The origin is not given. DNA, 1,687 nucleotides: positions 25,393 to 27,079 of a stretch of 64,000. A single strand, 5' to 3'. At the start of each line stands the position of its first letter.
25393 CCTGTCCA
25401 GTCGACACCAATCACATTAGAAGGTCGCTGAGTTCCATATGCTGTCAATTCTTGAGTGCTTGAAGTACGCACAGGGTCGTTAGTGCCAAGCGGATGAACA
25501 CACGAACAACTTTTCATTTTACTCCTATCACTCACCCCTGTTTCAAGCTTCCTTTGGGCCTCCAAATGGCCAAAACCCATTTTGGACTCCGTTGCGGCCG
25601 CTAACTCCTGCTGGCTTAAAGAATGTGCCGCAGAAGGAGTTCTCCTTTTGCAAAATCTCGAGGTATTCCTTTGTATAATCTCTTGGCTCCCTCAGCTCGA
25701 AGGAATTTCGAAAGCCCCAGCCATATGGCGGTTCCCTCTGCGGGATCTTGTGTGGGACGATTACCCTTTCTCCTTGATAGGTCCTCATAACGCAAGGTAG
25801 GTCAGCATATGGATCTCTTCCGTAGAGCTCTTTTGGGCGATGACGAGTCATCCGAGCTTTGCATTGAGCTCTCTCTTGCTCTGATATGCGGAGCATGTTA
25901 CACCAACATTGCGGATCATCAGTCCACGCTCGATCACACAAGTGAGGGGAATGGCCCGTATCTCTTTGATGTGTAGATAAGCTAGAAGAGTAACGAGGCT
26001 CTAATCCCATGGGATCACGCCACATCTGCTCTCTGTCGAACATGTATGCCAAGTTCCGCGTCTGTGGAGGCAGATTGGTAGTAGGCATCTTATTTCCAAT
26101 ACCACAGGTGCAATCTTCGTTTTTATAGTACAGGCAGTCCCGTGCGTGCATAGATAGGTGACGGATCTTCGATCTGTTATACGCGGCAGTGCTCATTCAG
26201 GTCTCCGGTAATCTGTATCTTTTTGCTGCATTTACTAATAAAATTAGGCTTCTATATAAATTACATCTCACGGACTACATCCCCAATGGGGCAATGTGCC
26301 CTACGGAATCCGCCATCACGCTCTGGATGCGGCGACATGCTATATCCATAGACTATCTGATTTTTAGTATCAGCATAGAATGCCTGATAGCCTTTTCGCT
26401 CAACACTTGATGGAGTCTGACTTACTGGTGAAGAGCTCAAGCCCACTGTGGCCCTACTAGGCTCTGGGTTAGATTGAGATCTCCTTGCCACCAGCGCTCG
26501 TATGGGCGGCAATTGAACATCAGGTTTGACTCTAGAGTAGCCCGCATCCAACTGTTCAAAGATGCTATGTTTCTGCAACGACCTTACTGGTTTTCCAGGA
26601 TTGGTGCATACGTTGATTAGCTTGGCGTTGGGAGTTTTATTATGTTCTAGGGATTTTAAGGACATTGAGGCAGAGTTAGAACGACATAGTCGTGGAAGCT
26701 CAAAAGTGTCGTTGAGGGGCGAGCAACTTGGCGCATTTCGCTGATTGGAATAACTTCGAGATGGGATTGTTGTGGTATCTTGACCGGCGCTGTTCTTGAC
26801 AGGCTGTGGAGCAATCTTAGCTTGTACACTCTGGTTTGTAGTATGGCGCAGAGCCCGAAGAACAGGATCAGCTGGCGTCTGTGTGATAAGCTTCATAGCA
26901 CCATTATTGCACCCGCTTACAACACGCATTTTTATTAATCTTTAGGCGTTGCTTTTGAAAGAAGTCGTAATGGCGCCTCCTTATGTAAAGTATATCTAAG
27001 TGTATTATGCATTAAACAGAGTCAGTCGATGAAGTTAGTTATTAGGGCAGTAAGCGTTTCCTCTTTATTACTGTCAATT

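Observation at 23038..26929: Tandem head-to-tail array of small paralogous genes sharing an N-terminal H-A-x-(D/G)-C-P…C-(T/G)-C-G motif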

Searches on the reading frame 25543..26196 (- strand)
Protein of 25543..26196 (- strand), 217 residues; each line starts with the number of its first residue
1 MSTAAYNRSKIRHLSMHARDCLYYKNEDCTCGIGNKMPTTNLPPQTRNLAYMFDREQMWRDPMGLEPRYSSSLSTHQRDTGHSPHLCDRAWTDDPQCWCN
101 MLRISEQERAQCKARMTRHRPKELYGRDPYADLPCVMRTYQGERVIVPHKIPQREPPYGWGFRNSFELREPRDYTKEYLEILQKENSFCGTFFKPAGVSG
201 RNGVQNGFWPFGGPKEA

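Call 7: search_protein_families(library=pfam, proteins=[window:25543-26196:-], max_evalue=1)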
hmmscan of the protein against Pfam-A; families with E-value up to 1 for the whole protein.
window:25543-26196:- (217 aa): 2 families
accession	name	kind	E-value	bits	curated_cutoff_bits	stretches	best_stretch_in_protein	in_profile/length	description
PF19677.4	DUF6179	-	0.15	11.7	25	1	173-192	135-154/272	Family of unknown function (DUF6179)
PF24723.1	DUF7675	-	0.17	12.2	27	1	171-195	39-63/65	Family of unknown function (DUF7675)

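Call 22: find_homologous_proteins(query=window:25543-26196:-, max_evalue=1)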
Query window:25543-26196:- (217 aa): 3 proteins with E <= 1 among 25 candidates.
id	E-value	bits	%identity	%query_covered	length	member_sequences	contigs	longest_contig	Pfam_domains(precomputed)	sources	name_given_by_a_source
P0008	4.4e-153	526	100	100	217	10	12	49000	-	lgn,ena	-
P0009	3.0e-116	405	78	100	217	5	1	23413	-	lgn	-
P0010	7.1e-116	404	76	100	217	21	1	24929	-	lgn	-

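Call 33: list_cluster_members(proteins=[P0012, P0013, P0015, window:24240-24959:-, window:25543-26196:-, window:23038-24126:-, window:25005-25580:-, window:26261-26929:-])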
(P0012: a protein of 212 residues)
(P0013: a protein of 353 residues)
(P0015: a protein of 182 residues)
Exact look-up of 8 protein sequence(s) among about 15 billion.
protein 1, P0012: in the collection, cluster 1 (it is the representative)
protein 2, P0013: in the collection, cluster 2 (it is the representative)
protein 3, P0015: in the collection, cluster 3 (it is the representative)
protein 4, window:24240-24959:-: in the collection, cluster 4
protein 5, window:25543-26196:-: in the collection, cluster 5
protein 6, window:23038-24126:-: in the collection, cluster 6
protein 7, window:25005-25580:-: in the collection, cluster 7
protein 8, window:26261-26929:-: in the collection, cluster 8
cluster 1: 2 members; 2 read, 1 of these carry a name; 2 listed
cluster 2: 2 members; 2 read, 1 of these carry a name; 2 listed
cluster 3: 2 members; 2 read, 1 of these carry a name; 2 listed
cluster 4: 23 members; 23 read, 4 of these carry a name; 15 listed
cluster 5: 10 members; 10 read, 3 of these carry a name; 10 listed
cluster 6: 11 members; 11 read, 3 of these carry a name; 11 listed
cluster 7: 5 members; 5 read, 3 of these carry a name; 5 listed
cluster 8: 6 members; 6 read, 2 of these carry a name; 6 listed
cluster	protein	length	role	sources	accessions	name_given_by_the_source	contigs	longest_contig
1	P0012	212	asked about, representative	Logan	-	-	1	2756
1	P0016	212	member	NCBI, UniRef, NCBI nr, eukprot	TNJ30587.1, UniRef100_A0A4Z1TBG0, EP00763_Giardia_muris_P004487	hypothetical protein GMRT_12258 [Giardia muris] | Uncharacterized protein n=1 Tax=Giardia muris TaxID=5742 RepID=A0A4Z1TBG0_GIAMU | TNJ30587.1 hypothetical protein GMRT_12258 [Giardia muris]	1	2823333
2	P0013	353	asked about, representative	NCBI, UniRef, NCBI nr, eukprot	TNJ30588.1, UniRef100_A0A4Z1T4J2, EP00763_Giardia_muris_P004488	hypothetical protein GMRT_12257 [Giardia muris] | Uncharacterized protein n=1 Tax=Giardia muris TaxID=5742 RepID=A0A4Z1T4J2_GIAMU | TNJ30588.1 hypothetical protein GMRT_12257 [Giardia muris]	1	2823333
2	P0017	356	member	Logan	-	-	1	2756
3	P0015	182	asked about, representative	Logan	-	-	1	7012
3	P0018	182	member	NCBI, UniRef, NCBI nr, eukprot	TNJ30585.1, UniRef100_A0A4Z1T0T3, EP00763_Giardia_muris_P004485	hypothetical protein GMRT_12259 [Giardia muris] | Uncharacterized protein n=1 Tax=Giardia muris TaxID=5742 RepID=A0A4Z1T0T3_GIAMU | TNJ30585.1 hypothetical protein GMRT_12259 [Giardia muris]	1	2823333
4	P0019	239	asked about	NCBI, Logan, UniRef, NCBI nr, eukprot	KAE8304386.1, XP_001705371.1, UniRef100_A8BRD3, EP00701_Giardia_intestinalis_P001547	hypothetical protein GL50803_004692 [Giardia duodenalis] | Uncharacterized protein n=1 Tax=Giardia intestinalis (strain ATCC 50803 / WB clone C6) ... | hypothetical protein GL50803_004692 [Giardia intestinalis]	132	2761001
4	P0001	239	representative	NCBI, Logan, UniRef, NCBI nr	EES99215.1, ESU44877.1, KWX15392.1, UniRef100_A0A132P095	hypothetical protein QR46_0592 [Giardia duodenalis assemblage B] | Uncharacterized protein n=3 Tax=Giardia intestinalis TaxID=5741 RepID=A0A132P095_GIAIN | Hypothetical protein GL50581_3545 [Giardia intestinalis ATCC 50581]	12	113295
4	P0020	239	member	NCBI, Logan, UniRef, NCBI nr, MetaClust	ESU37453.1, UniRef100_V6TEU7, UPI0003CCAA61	Hypothetical protein DHA2_4692 [Giardia duodenalis] | Uncharacterized protein n=1 Tax=Giardia intestinalis TaxID=5741 RepID=V6TEU7_GIAIN | Hypothetical protein DHA2_4692 [Giardia intestinalis]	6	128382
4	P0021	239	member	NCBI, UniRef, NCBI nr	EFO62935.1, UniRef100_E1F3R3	Hypothetical protein GLP15_332 [Giardia lamblia P15] | Uncharacterized protein n=1 Tax=Giardia intestinalis (strain P15) TaxID=658858 ...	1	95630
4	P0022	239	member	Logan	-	-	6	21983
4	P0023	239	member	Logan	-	-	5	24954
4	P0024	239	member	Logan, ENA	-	-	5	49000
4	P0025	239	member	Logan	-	-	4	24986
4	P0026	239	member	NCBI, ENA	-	-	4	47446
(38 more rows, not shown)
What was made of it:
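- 25543..26196 (-): Member A = GL50803_4689, 217 aa; basal-body and cytoplasmic-axoneme protein. Exact identity to GL50803_004689 in call 33.
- Checked: They are annotated genes: GL50803_4687, 4689, 4690, 4692 and 17375 (call 33).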

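Call 41: search_protein_families(library=pfam, proteins=[window:25543-26196:-], max_evalue=10)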
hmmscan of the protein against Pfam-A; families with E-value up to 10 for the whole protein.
window:25543-26196:- (217 aa): 3 families
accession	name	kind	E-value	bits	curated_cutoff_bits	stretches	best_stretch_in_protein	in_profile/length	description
PF19677.4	DUF6179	-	0.15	11.7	25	1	173-192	135-154/272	Family of unknown function (DUF6179)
PF24723.1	DUF7675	-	0.17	12.2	27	1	171-195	39-63/65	Family of unknown function (DUF7675)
PF14375.11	Cys_rich_CWC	-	2.3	9.1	24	1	87-115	10-37/50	Cysteine-rich CWC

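Call 53: search_solved_structures(query=A3, max_evalue=10, show_alignments=2)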
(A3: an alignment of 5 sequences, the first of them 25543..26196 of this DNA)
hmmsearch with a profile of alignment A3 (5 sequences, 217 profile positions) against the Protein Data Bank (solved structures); distinct sequences matched with E-value up to 10: 1.
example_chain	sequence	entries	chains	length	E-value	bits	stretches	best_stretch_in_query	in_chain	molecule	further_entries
9db6_A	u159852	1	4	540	1.1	12.4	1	80-135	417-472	BNR/Asp-box repeat protein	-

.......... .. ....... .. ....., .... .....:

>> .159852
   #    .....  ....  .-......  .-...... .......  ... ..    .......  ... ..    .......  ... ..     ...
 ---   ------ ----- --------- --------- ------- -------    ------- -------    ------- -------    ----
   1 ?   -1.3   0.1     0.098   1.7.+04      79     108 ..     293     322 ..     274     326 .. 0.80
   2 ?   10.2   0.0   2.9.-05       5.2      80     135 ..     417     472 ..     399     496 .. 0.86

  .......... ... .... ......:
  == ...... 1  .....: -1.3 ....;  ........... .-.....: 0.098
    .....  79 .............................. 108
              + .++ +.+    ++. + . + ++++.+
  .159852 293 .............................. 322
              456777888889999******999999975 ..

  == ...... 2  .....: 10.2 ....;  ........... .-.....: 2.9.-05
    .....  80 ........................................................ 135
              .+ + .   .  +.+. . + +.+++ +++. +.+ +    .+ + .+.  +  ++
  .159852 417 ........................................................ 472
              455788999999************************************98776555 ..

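Call 61: find_related_loci(query=A3, collection=metagenome_contigs, flank=5000)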
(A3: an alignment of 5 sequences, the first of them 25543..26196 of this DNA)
Query A3 (217 aa) in metagenome_contigs; peptide patterns used: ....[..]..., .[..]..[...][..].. (x = any residue, [..] = any of these).
84 stretches matched a pattern, but none encodes a relative of the query by tblastn (E <= 1e-3).

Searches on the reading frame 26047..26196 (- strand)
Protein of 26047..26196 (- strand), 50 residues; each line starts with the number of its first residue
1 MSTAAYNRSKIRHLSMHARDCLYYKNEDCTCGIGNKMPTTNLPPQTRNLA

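Call 91: search_protein_families(library=pfam, proteins=[window:26047-26196:-], max_evalue=10)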
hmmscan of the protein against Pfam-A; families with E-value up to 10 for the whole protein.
window:26047-26196:- (50 aa): 1 family
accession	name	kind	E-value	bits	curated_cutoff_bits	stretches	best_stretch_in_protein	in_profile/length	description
PF18671.6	4HPAD_g_N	-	0.035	14.3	25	1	17-33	3-18/31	4-Hydroxyphenylacetate decarboxylase subunit gamma N-terminal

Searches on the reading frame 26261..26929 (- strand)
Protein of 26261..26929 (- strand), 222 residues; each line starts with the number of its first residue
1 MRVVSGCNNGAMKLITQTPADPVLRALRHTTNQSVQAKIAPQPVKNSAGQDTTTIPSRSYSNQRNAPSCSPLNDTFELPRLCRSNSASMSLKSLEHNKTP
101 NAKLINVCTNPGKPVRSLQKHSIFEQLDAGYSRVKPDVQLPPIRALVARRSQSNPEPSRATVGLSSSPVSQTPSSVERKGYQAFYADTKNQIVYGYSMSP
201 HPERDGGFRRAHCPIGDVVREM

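Call 7: search_protein_families(library=pfam, proteins=[window:26261-26929:-], max_evalue=1)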
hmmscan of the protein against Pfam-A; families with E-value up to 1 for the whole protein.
window:26261-26929:- (222 aa): 1 family
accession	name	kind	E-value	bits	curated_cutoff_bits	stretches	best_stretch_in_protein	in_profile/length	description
PF25315.1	BPTI_nem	-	0.19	12.4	27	1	3-32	11-40/77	BPTI-like like domain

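Call 41: search_protein_families(library=pfam, proteins=[window:26261-26929:-], max_evalue=10)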
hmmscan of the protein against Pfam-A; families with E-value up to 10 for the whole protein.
window:26261-26929:- (222 aa): 1 family
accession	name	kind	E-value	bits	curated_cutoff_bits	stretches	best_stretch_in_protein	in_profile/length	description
PF25315.1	BPTI_nem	-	0.19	12.4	27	1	3-32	11-40/77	BPTI-like like domain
